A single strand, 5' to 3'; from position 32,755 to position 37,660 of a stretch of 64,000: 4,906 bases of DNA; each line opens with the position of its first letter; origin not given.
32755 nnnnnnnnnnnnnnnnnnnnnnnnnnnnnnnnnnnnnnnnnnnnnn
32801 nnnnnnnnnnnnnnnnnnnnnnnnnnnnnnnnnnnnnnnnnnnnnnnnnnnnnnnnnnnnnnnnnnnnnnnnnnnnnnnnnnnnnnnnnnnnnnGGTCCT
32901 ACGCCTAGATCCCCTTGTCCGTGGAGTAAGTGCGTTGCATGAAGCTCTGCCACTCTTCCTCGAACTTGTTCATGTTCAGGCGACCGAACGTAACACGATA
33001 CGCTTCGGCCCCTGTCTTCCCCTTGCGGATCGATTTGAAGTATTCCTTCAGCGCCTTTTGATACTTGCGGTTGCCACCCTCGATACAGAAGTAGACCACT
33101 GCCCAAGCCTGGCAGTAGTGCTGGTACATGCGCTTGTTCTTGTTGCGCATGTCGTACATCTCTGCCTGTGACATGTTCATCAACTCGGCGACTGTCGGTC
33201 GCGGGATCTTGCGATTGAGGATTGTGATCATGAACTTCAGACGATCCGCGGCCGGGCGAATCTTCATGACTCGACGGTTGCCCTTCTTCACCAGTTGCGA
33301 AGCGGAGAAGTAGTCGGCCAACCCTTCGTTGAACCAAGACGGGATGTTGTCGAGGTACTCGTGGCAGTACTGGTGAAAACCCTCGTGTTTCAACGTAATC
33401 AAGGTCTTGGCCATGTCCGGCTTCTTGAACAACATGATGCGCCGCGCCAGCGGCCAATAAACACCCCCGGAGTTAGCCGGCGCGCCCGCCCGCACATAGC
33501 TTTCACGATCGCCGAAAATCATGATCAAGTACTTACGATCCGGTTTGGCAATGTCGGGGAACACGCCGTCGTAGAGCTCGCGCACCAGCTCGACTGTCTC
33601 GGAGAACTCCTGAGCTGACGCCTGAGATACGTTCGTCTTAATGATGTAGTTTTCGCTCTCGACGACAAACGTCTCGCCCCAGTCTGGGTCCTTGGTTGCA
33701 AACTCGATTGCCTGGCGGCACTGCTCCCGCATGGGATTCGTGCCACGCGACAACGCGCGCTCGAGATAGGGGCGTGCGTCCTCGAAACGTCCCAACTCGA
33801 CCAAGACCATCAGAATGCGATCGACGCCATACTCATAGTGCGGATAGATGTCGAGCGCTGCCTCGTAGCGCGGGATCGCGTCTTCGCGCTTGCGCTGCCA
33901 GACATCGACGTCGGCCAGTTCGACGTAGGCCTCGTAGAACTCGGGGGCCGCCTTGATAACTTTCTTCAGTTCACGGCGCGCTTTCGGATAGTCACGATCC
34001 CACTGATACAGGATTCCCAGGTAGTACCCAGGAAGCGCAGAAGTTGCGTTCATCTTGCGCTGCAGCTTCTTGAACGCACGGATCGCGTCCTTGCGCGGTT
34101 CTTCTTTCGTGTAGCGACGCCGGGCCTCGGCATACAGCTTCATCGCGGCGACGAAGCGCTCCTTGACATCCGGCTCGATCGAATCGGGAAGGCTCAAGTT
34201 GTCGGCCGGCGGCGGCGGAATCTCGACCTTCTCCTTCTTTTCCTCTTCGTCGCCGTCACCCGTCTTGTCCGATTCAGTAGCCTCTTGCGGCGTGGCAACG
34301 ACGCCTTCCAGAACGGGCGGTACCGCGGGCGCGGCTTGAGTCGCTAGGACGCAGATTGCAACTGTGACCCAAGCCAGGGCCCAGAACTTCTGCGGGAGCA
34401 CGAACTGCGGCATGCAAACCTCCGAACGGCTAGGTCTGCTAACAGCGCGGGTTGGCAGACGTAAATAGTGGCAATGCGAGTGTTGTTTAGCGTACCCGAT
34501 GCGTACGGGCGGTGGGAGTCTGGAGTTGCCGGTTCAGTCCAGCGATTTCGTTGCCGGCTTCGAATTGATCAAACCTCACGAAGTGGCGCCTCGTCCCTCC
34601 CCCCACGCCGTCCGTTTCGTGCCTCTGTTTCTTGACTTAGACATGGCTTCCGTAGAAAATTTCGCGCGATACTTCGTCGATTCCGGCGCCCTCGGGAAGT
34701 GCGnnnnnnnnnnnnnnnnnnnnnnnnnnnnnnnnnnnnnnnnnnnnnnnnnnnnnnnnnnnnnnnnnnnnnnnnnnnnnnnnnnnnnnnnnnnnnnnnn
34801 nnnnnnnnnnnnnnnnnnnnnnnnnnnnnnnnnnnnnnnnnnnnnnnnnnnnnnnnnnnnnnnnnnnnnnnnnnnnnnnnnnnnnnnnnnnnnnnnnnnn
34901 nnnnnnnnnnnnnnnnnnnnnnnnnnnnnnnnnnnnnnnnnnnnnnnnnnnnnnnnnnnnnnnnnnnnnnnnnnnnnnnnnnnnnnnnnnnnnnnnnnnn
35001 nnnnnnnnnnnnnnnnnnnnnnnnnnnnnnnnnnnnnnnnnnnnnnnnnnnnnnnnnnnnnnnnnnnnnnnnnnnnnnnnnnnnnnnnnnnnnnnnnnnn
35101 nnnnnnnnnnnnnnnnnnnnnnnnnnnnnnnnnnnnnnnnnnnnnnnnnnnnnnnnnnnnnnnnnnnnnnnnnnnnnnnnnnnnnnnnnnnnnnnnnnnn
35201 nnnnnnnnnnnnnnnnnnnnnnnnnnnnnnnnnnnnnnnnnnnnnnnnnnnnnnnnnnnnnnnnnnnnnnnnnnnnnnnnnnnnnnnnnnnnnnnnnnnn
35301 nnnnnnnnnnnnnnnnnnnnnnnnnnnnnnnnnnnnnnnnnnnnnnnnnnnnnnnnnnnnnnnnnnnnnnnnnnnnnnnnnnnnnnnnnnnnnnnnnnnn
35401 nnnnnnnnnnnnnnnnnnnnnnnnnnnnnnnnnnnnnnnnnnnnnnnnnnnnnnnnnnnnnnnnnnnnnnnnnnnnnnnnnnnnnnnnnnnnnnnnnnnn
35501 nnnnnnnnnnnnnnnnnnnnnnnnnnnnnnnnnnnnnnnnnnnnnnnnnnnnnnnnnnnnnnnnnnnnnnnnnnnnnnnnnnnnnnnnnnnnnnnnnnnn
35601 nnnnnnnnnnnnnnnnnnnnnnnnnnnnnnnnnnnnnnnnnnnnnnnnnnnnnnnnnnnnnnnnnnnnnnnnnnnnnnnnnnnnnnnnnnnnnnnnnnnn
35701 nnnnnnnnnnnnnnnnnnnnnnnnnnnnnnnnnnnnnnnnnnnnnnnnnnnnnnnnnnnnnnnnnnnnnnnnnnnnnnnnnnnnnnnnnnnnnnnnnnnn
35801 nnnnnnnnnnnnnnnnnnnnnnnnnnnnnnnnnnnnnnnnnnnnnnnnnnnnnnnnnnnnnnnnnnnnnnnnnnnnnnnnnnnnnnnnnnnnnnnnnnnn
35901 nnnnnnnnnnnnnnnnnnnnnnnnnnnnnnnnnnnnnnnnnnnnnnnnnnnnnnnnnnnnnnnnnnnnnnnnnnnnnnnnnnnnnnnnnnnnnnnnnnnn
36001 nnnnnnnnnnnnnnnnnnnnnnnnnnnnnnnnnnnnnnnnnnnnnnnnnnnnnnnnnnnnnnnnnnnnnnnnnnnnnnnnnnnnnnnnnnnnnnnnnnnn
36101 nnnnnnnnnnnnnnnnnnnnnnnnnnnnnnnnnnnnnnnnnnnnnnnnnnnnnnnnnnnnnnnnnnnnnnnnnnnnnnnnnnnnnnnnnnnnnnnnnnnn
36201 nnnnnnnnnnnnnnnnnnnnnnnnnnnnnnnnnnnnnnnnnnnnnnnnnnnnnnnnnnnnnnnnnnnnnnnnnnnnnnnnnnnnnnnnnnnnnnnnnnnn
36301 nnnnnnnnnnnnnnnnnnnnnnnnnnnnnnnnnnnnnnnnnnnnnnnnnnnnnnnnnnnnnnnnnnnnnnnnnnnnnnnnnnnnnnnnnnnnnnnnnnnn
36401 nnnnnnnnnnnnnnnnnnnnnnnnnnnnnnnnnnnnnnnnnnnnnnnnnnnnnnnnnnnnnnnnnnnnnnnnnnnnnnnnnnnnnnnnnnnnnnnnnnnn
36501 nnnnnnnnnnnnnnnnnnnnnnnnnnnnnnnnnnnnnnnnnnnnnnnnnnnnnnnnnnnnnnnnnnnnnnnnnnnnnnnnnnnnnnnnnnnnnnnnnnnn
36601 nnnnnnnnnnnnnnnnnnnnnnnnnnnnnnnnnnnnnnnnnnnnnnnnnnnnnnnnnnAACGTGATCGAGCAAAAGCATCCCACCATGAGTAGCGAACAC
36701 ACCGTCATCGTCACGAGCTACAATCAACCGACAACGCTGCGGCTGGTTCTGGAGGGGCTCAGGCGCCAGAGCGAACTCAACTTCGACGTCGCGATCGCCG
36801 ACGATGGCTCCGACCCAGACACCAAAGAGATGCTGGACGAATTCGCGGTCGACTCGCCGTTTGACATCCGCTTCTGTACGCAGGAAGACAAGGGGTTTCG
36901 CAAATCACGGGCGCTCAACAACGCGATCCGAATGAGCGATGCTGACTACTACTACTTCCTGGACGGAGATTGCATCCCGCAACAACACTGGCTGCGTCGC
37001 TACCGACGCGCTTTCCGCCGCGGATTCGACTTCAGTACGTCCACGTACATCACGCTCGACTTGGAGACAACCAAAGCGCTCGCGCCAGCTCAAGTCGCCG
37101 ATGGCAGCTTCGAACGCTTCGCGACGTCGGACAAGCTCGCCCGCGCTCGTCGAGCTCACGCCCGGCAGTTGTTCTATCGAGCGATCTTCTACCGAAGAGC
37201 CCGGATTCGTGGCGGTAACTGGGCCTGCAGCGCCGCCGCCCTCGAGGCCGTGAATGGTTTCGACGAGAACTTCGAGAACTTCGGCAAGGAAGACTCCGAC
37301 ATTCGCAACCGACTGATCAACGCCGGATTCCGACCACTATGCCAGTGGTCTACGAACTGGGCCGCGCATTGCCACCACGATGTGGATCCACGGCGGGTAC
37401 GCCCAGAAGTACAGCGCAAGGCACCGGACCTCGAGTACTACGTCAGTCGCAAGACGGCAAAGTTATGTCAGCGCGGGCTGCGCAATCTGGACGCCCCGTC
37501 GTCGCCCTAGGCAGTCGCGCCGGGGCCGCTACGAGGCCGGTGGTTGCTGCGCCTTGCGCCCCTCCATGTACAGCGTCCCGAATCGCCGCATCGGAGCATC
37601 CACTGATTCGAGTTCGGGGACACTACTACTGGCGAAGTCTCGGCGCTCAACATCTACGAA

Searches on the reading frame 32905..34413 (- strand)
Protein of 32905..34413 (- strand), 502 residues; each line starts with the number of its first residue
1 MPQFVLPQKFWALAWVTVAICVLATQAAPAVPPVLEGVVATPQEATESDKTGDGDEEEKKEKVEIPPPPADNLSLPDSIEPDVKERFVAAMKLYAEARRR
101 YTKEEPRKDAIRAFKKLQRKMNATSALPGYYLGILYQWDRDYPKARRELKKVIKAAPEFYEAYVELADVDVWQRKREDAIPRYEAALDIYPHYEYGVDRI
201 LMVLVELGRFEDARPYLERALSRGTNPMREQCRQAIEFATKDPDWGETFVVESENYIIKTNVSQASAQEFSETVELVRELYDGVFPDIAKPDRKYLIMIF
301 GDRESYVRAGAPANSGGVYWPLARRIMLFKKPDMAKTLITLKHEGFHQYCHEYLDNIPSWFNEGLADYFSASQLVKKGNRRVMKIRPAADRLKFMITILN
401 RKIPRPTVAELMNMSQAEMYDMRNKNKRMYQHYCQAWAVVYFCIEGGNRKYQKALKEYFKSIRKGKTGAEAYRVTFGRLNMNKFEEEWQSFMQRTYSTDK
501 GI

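Call 18: search_protein_families(library=pfam, proteins=[window:32905-34413:-], max_evalue=0.05)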
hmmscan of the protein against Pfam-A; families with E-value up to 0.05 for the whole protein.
window:32905-34413:- (502 aa): 13 families
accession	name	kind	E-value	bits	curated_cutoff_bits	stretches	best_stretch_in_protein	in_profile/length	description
PF07607.17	DUF1570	-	1.4e-08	35.5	22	1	340-455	4-119/129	Protein of unknown function (DUF1570)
PF07719.23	TPR_2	-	4.6e-08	33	27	0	130-158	5-33/34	Tetratricopeptide repeat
PF14559.12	TPR_19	-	2.4e-07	31.4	25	2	140-191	5-56/68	Tetratricopeptide repeat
PF13432.12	TPR_16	-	1.1e-06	29.3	32.7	1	140-192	11-63/65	Tetratricopeptide repeat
PF13424.12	TPR_12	-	1.1e-06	29.2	30.1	1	161-222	4-73/77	Tetratricopeptide repeat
PF13428.12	TPR_14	-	1.9e-06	28.4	23.5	0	131-168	6-43/44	Tetratricopeptide repeat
PF13485.12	Peptidase_MA_2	-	0.00016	22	32.4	1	348-493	81-200/201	Peptidase MA superfamily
PF00515.34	TPR_1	-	0.00047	20.3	27.8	0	205-222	12-29/34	Tetratricopeptide repeat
PF13374.12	TPR_10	-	0.00066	20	27.5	0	203-223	11-31/42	Tetratricopeptide repeat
PF13181.12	TPR_8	-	0.0017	18.8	25.7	0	200-222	7-29/34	Tetratricopeptide repeat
PF25062.1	ARM_TT21_N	-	0.0038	17.4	40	0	104-172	149-214/222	Tetratricopeptide repeat protein 21 N-terminal ARM repeat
PF25064.1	ARM_TT21_5th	-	0.017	15.9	27.8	0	161-225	2-66/117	TT21 fifth ARM repeats domain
PF13174.12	TPR_6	-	0.033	15.3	26.3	0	130-158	4-32/33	Tetratricopeptide repeat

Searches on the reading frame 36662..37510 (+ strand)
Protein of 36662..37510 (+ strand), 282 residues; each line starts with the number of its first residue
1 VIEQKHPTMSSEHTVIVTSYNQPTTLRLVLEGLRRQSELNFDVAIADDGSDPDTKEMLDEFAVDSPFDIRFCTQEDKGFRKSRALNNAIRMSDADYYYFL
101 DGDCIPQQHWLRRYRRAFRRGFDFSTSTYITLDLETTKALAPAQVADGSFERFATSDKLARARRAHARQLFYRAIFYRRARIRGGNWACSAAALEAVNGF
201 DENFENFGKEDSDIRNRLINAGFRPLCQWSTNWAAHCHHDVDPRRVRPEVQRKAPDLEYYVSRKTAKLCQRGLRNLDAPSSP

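Call 18: search_protein_families(library=pfam, proteins=[window:36662-37510:+], max_evalue=0.05)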
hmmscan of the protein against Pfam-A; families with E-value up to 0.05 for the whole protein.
window:36662-37510:+ (282 aa): 5 families
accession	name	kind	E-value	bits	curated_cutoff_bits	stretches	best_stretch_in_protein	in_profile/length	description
PF00535.33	Glycos_transf_2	-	3.9e-22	79.4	23.3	1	14-127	1-113/168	Glycosyl transferase family 2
PF13641.12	Glyco_tranf_2_3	-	4.6e-13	50.1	27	1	14-224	4-200/230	Glycosyltransferase like family 2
PF02709.20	Glyco_transf_7C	-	2.9e-10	40.1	23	1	177-224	14-61/78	N-terminal domain of galactosyltransferase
PF10111.15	Glyco_tranf_2_2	-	1.1e-07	32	27.3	1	28-220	14-201/276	Glycosyltransferase like family 2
PF13704.12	Glyco_tranf_2_4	-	0.031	15.2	27.5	0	43-103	22-81/98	Glycosyl transferase family 2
